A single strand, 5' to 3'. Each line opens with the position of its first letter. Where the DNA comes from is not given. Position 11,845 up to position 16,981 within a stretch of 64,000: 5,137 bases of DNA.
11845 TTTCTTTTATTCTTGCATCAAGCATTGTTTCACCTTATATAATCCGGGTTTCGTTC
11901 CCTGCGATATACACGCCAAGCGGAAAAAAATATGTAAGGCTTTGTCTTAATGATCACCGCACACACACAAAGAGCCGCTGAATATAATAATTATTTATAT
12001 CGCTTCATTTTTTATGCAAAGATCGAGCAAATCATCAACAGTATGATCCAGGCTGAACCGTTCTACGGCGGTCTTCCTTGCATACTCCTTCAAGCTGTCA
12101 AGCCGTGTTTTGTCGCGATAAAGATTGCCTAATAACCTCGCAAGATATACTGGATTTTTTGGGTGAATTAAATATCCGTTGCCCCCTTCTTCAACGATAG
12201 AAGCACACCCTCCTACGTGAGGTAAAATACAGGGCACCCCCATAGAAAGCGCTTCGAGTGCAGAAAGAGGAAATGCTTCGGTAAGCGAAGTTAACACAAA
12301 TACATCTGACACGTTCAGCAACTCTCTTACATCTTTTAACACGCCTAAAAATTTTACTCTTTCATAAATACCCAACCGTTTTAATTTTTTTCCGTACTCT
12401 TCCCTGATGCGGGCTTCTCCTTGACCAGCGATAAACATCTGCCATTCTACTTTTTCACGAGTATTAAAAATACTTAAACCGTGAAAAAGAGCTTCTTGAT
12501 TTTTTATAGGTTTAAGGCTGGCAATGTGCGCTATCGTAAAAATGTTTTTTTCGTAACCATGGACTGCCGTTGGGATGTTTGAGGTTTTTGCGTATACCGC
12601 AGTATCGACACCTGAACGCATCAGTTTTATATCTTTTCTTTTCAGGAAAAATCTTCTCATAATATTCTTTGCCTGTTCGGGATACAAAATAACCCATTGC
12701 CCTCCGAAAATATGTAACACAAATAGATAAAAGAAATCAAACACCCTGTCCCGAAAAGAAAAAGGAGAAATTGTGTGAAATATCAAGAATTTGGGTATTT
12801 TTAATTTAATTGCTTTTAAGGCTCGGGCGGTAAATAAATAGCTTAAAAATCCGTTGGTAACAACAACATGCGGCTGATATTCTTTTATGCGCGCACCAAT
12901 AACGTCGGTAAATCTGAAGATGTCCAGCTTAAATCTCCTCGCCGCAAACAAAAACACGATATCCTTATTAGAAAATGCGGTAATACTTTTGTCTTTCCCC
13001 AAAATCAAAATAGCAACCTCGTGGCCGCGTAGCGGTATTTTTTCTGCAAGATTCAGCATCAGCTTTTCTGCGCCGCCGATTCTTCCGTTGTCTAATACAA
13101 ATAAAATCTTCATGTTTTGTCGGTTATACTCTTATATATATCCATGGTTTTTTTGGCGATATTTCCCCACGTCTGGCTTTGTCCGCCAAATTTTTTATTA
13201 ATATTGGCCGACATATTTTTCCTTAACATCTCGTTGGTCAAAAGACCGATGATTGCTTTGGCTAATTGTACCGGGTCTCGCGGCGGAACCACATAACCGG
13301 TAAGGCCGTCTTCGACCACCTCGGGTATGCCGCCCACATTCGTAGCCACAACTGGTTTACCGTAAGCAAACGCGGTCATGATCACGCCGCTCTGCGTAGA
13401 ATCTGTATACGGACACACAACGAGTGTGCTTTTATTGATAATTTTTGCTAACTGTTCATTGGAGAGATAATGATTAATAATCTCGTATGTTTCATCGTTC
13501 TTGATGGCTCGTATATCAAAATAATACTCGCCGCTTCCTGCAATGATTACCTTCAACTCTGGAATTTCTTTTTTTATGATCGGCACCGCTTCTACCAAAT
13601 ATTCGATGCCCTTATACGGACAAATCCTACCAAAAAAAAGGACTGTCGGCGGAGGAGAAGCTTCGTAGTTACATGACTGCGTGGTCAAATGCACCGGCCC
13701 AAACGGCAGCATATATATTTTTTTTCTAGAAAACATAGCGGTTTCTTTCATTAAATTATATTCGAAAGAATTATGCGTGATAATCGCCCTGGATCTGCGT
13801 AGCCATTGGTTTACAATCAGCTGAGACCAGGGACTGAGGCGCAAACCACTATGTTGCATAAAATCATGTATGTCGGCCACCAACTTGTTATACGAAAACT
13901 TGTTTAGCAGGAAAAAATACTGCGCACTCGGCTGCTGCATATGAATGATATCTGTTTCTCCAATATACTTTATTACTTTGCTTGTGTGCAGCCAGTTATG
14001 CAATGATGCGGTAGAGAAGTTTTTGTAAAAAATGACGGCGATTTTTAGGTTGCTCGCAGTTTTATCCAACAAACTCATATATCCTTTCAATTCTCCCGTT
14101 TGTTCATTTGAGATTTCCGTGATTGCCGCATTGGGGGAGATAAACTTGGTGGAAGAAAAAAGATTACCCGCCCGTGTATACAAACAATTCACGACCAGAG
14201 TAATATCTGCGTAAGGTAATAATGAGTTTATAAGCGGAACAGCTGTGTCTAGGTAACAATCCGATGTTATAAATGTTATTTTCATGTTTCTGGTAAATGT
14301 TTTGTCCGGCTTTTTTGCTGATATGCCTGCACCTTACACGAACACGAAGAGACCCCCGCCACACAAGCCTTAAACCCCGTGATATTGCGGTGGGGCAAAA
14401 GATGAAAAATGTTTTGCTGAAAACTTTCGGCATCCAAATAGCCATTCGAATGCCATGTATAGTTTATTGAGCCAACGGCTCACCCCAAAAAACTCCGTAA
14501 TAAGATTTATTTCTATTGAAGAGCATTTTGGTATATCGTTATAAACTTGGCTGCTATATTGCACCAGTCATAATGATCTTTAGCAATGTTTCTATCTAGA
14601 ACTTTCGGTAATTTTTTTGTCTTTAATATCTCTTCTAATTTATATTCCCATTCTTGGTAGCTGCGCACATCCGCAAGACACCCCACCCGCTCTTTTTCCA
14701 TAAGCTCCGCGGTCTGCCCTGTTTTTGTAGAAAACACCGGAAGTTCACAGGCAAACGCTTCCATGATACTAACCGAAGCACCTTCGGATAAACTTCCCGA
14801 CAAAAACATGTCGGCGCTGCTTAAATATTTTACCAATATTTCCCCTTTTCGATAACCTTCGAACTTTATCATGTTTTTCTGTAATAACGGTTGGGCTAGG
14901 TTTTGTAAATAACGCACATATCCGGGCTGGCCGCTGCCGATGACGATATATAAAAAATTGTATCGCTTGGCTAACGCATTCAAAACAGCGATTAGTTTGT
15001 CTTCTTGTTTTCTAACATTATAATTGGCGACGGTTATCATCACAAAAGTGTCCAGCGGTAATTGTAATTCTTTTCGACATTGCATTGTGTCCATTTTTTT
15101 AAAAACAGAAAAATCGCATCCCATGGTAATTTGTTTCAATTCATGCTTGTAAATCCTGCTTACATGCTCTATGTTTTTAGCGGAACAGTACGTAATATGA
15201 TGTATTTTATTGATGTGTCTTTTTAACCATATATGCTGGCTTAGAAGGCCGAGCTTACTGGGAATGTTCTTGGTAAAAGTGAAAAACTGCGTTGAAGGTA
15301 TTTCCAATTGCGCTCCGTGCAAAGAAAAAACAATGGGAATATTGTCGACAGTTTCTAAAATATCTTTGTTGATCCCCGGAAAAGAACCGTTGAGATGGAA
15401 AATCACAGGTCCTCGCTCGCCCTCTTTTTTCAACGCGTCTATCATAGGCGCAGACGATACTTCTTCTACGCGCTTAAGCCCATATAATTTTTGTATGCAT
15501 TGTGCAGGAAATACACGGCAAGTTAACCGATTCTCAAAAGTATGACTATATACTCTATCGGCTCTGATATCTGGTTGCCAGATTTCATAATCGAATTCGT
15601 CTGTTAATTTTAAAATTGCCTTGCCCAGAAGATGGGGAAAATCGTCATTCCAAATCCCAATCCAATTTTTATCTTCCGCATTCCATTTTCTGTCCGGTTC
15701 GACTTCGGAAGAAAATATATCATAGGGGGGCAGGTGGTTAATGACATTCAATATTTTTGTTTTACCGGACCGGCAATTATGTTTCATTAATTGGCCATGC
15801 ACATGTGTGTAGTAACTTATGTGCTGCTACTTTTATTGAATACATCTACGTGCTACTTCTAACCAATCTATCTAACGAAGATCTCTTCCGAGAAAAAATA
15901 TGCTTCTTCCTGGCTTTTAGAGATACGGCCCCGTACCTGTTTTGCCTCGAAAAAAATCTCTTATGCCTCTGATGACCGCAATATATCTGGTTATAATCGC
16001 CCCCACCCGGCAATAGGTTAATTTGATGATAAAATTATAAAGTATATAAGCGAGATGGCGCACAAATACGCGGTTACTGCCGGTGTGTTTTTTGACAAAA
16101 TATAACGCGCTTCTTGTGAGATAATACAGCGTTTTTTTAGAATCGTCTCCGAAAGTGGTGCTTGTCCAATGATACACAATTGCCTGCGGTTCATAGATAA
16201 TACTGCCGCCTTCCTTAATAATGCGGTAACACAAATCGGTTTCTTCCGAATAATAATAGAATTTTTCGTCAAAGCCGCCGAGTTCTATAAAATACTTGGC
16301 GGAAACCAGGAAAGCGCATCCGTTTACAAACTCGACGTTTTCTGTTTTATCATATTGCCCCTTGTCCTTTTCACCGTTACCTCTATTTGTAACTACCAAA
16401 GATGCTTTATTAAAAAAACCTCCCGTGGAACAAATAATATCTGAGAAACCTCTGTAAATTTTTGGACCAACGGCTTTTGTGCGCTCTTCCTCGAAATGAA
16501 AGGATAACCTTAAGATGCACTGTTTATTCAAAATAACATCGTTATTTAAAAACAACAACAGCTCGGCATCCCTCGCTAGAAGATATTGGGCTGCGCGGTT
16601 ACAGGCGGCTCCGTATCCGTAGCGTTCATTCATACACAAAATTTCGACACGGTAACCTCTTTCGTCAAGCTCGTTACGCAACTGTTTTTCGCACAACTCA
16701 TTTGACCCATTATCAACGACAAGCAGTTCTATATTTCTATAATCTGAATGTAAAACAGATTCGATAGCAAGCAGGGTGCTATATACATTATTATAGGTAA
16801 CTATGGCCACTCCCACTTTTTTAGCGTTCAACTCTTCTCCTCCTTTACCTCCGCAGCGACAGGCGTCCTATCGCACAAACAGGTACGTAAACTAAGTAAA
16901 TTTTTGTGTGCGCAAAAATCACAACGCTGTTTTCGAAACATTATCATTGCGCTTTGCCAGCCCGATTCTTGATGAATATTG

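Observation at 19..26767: AT-rich 27-kb glycan locus with an unusual tailoring-enzyme set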

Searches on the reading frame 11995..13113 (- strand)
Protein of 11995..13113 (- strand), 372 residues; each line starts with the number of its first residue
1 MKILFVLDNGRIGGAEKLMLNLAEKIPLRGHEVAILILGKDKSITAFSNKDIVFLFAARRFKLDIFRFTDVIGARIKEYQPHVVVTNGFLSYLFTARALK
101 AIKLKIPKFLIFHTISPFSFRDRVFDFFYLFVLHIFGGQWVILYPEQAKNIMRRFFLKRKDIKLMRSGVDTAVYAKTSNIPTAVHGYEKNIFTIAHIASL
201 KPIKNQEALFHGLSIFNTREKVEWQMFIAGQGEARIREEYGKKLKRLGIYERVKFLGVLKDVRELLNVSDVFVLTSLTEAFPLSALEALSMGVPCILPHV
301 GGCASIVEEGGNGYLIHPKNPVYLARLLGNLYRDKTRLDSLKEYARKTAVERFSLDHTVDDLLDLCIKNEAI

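Call 5: search_protein_families(library=pfam, proteins=[window:11995-13113:-], max_evalue=0.001)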
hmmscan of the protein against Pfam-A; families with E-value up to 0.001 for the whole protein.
window:11995-13113:- (372 aa): 5 families
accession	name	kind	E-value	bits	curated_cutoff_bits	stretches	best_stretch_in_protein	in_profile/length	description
PF00534.26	Glycos_transf_1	-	3.6e-28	98.7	26.4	1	191-347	15-171/172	Glycosyl transferases group 1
PF13692.12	Glyco_trans_1_4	-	6.7e-27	94.9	27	1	193-334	3-142/142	Glycosyl transferases group 1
PF13439.12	Glyco_transf_4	-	1.4e-13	51.7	28.5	1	12-172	1-169/170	Glycosyltransferase Family 4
PF20706.3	GT4-conflict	-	2.5e-08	33.8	26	1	189-309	198-322/385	Family 4 Glycosyltransferase in conflict systems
PF13579.12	Glyco_trans_4_4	-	2.3e-05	25.2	29.7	1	13-127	1-119/158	Glycosyl transferase 4-like domain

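Call 16: search_protein_families(library=ncbifam, proteins=[window:11995-13113:-], max_evalue=0.00001)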
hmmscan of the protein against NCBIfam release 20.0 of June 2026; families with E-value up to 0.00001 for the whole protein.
window:11995-13113:- (372 aa): 26 families (the best 25 are shown)
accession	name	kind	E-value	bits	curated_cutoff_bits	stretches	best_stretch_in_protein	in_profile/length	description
TIGR03999.1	thiol_BshA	equivalog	2e-31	109.3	273.7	1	152-362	159-366/375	N-acetyl-alpha-D-glucosaminyl L-malate synthase BshA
NF041876.1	EPS_EpsE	equivalog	3.3e-31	108.9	400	1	160-357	186-384/389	exopolysaccharide biosynthesis GT4 family glycosyltransferase EpsE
TIGR03088.1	stp2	hypoth_equivalog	3.4e-30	105.3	409.05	1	148-364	148-368/374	TIGR03088 family PEP-CTERM/XrtA system glycosyltransferase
TIGR03449.1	mycothiol_MshA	equivalog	3.1e-18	65.9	462.5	1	145-365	173-399/406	D-inositol-3-phosphate glycosyltransferase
NF046085.1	XrtY_assoc_Gly1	equivalog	7.2e-17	61.3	400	1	162-365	184-380/387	XrtY-associated glycosyltransferase XYAG1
NF007396.0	PRK09922.1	equivalog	6.9e-16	58.1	385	1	149-338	147-330/361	lipopolysaccharide 1,6-galactosyltransferase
NF050056.1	ProtGlycPglH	equivalog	1.8e-15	56.9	600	1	1-365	1-349/354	GalNAc-alpha-(1->4)-GalNAc-alpha-(1->3)-diNAcBac-PP-undecaprenol alpha-1,4-N-acetyl-D-galactosaminyltransferase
NF047880.1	glyco_SdgA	exception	1.5e-13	50.2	800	1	186-355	313-476/488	serine-aspartate repeat adhesin O-glycosyltransferase SdgA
NF038011.1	PelF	equivalog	1.8e-13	50.3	100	1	194-309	309-424/489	GT4 family glycosyltransferase PelF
NF038229.1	Glyco4_Geo_Pelo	equivalog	2e-13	50.1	400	1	159-366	132-333/338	GPMC system family 4 glycosyltransferase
NF012034.0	PRK15490.1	equivalog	3.6e-12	45.5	813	1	232-361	436-568/578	Vi polysaccharide biosynthesis glycosyltransferase TviE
NF041010.1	glycosy_Agl16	equivalog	2.1e-11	43.3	575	1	142-321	138-307/352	glycosylation protein Agl16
NF047684.1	TeichurnBiosyTuaC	equivalog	2.2e-10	40.1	550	1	252-361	271-381/391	teichuronic acid biosynthesis protein TuaC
TIGR02149.1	glgA_Coryne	subfamily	2.1e-09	37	302.4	1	150-362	158-383/391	glycogen synthase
NF053787.1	GlcN_PG_synth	equivalog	8.1e-09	34.8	480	1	260-364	253-354/361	N-acetylglucosaminyl phosphatidylglycerol synthase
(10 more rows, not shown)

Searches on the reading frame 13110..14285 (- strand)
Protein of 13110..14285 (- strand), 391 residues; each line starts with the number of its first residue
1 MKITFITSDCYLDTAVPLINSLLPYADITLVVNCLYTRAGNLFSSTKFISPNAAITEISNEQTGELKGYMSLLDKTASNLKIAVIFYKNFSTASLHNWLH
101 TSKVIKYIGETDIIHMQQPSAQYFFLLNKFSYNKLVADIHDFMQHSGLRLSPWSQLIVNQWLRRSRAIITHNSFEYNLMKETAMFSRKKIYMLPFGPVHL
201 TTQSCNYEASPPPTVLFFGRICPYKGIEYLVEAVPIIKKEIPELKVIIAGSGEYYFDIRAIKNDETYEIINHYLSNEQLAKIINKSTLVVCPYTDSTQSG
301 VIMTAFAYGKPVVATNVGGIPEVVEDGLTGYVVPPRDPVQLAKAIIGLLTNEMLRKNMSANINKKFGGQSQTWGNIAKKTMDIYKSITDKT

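Call 5: search_protein_families(library=pfam, proteins=[window:13110-14285:-], max_evalue=0.001)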
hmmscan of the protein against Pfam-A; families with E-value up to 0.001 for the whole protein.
window:13110-14285:- (391 aa): 4 families
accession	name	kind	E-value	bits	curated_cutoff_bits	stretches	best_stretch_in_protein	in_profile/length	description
PF13692.12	Glyco_trans_1_4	-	4.4e-32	111.7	27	1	213-351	2-142/142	Glycosyl transferases group 1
PF00534.26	Glycos_transf_1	-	9.6e-30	103.8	26.4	1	211-364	14-171/172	Glycosyl transferases group 1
PF13439.12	Glyco_transf_4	-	9.7e-05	22.9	28.5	1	94-194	54-163/170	Glycosyltransferase Family 4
PF13524.12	Glyco_trans_1_2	-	0.00089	19.7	25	0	239-379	10-141/144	Glycosyl transferase-like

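Call 16: search_protein_families(library=ncbifam, proteins=[window:13110-14285:-], max_evalue=0.00001)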
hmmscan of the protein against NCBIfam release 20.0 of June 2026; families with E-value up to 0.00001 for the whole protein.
window:13110-14285:- (391 aa): 22 families
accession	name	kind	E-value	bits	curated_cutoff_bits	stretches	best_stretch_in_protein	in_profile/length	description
TIGR02149.1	glgA_Coryne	subfamily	1e-24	87.4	302.4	1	212-387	204-390/391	glycogen synthase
TIGR03449.1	mycothiol_MshA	equivalog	4.6e-18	65.3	462.5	1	215-388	223-404/406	D-inositol-3-phosphate glycosyltransferase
TIGR03088.1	stp2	hypoth_equivalog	1.2e-17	64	409.05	1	214-363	196-354/374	TIGR03088 family PEP-CTERM/XrtA system glycosyltransferase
NF041876.1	EPS_EpsE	equivalog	2.5e-17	63.2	400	1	208-361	210-371/389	exopolysaccharide biosynthesis GT4 family glycosyltransferase EpsE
TIGR04063.1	stp3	hypoth_equivalog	6.4e-15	54.9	442.05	1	215-387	216-395/397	TIGR04063 family PEP-CTERM/XrtA system glycosyltransferase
NF038229.1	Glyco4_Geo_Pelo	equivalog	9.4e-15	54.5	400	1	154-384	99-333/338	GPMC system family 4 glycosyltransferase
TIGR04157.1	glyco_rSAM_CFB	subfamily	2.5e-14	53.1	400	1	215-366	230-389/406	TIGR04157 family glycosyltransferase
TIGR03999.1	thiol_BshA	equivalog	2.8e-14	52.8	273.7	1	223-371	210-358/375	N-acetyl-alpha-D-glucosaminyl L-malate synthase BshA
NF047684.1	TeichurnBiosyTuaC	equivalog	6.2e-14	51.7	550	1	215-387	222-389/391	teichuronic acid biosynthesis protein TuaC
NF041010.1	glycosy_Agl16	equivalog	1.8e-13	50.1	575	1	122-387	94-351/352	glycosylation protein Agl16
NF047880.1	glyco_SdgA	exception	2.8e-13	49.3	800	1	162-364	266-469/488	serine-aspartate repeat adhesin O-glycosyltransferase SdgA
NF038011.1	PelF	equivalog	7.2e-12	45.1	100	1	207-354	301-460/489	GT4 family glycosyltransferase PelF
NF053787.1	GlcN_PG_synth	equivalog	1.3e-11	44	480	1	215-388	200-360/361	N-acetylglucosaminyl phosphatidylglycerol synthase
NF038295.1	EPS_HpsP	equivalog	3.3e-11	42.8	550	1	211-387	206-387/388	hormogonium polysaccharide biosynthesis glycosyltransferase HpsP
NF012028.0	PRK15484.1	subfamily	4e-10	39.3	618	1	214-381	194-372/380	lipopolysaccharide N-acetylglucosaminyltransferase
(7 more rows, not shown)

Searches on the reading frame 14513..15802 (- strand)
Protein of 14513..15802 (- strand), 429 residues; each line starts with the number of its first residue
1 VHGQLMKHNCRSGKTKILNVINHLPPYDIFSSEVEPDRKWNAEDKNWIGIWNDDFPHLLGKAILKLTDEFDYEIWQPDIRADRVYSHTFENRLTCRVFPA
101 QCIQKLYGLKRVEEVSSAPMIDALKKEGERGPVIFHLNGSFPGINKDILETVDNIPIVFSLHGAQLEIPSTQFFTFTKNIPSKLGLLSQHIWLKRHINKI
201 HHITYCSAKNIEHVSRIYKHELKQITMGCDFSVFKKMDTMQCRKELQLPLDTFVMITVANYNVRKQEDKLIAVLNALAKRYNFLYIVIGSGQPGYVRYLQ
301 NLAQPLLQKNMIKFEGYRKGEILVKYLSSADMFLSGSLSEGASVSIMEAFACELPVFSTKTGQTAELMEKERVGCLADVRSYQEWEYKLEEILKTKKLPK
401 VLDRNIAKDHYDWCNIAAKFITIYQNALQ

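Call 5: search_protein_families(library=pfam, proteins=[window:14513-15802:-], max_evalue=0.001)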
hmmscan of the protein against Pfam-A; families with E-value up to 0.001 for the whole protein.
window:14513-15802:- (429 aa): 2 families
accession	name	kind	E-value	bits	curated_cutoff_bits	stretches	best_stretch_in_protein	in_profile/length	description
PF00534.26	Glycos_transf_1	-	3.2e-23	82.5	26.4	1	243-408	6-171/172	Glycosyl transferases group 1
PF13692.12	Glyco_trans_1_4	-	2.7e-17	63.8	27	1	254-394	3-141/142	Glycosyl transferases group 1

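Call 16: search_protein_families(library=ncbifam, proteins=[window:14513-15802:-], max_evalue=0.00001)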
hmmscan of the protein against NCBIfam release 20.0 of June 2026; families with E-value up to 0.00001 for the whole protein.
window:14513-15802:- (429 aa): 17 families
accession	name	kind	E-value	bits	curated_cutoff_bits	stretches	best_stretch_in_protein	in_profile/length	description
NF041876.1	EPS_EpsE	equivalog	7.1e-19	68.3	400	1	218-397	184-363/389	exopolysaccharide biosynthesis GT4 family glycosyltransferase EpsE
TIGR03999.1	thiol_BshA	equivalog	1.3e-18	67.1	273.7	1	196-428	141-374/375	N-acetyl-alpha-D-glucosaminyl L-malate synthase BshA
TIGR03088.1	stp2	hypoth_equivalog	8e-17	61.3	409.05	1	213-428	153-374/374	TIGR03088 family PEP-CTERM/XrtA system glycosyltransferase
NF047684.1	TeichurnBiosyTuaC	equivalog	1.7e-16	60.1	550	1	152-428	130-390/391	teichuronic acid biosynthesis protein TuaC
TIGR03449.1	mycothiol_MshA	equivalog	1.7e-13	50.3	462.5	1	219-428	187-404/406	D-inositol-3-phosphate glycosyltransferase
NF053787.1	GlcN_PG_synth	equivalog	1.7e-13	50.2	480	1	212-427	156-359/361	N-acetylglucosaminyl phosphatidylglycerol synthase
NF038295.1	EPS_HpsP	equivalog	2e-13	50.1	550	1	191-426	146-386/388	hormogonium polysaccharide biosynthesis glycosyltransferase HpsP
NF049988.1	MGlcDAGSynMgs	equivalog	5.8e-11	42.4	400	1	154-408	110-366/398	alpha-monoglucosyldiacylglycerol synthase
NF046085.1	XrtY_assoc_Gly1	equivalog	1.1e-10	41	400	1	189-427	150-384/387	XrtY-associated glycosyltransferase XYAG1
NF050063.1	ProtGlycPglJ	equivalog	1.2e-10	41.2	500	1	236-421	178-360/363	N-acetylgalactosamine-N,N'-diacetylbacillosaminyl-diphospho-undecaprenol 4-alpha-N-acetylgalactosaminyltransferase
NF053513.1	Gtran_IagA_BgsA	equivalog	4.1e-10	39.2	460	1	219-428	126-332/333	LTA glycolipid anchor biosynthesis glycosyltransferase, IagA/BgsA family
TIGR04047.1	MSMEG_0565_glyc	hypoth_equivalog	3.8e-09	36.1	259.85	1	192-425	131-372/373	MSMEG_0565 family glycosyltransferase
TIGR04005.1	wcaL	equivalog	2.6e-08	33.1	537.6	1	242-405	212-382/406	colanic acid biosynthesis glycosyltransferase WcaL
TIGR02149.1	glgA_Coryne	subfamily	1.3e-07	31.1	302.4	1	219-426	168-389/391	glycogen synthase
NF038255.1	exopoly_VpsD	equivalog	2.2e-07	30.1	300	1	249-427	200-379/381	VpsD family glycosyltransferase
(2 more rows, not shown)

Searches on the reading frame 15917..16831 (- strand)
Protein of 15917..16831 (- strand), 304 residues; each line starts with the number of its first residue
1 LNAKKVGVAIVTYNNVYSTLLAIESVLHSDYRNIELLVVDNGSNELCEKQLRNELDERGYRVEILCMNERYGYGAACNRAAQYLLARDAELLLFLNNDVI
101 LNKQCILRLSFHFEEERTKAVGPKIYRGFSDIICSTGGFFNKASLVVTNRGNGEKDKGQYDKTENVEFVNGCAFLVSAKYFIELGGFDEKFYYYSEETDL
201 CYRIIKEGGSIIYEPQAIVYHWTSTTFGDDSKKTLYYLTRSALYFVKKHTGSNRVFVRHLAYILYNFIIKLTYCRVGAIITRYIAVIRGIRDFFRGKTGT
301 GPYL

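Call 5: search_protein_families(library=pfam, proteins=[window:15917-16831:-], max_evalue=0.001)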
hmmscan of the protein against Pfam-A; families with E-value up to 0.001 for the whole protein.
window:15917-16831:- (304 aa): 3 families
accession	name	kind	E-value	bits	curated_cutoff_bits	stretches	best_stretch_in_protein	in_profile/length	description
PF00535.33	Glycos_transf_2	-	2e-16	60.8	23.3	1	8-132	2-122/168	Glycosyl transferase family 2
PF10111.15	Glyco_tranf_2_2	-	2.2e-08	34.4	27.3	0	170-227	164-222/276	Glycosyltransferase like family 2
PF13641.12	Glyco_tranf_2_3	-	9.9e-07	29.4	27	1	6-227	3-217/230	Glycosyltransferase like family 2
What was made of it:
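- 15917..16831 (-): GT2 glycosyltransferase. Glycos_transf_2 60.8 bits (call 5).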

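Call 16: search_protein_families(library=ncbifam, proteins=[window:15917-16831:-], max_evalue=0.00001)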
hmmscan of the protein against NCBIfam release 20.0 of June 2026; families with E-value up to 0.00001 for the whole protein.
window:15917-16831:- (304 aa): 8 families
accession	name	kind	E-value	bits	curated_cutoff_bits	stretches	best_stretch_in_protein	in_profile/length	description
TIGR03965.1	mycofact_glyco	equivalog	2e-20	73.1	280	1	6-257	76-315/467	mycofactocin biosynthesis glycosyltransferase MftF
NF041875.1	EPS_EpsD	equivalog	1.3e-15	57.7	370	1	7-227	2-213/325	exopolysaccharide biosynthesis glycosyltransferase EpsD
TIGR01556.1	rhamnosyltran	subfamily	1.7e-12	47.2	200.55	1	28-272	15-262/281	rhamnosyltransferase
NF041394.1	GtaseAglG_Halo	equivalog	2.6e-12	46.6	440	1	5-221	2-215/304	glucosyl-dolichyl phosphate glucuronosyltransferase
NF038299.1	EPS_HpsN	equivalog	1.5e-10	40.6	425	0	5-116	2-109/317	hormogonium polysaccharide biosynthesis glycosyltransferase HpsN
TIGR03937.1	PgaC_IcaA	equivalog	8.5e-10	38.1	422.3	1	3-280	44-309/407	poly-beta-1,6-N-acetyl-D-glucosamine synthase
NF050050.1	ProtGlycPglI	equivalog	1.4e-08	34.4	500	1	5-110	3-105/306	GalNAc(5)-diNAcBac-PP-undecaprenol beta-1,3-glucosyltransferase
NF047683.1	TeichurnBiosyTuaG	equivalog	1.4e-06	28.2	400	1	5-105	7-103/252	teichuronic acid biosynthesis protein TuaG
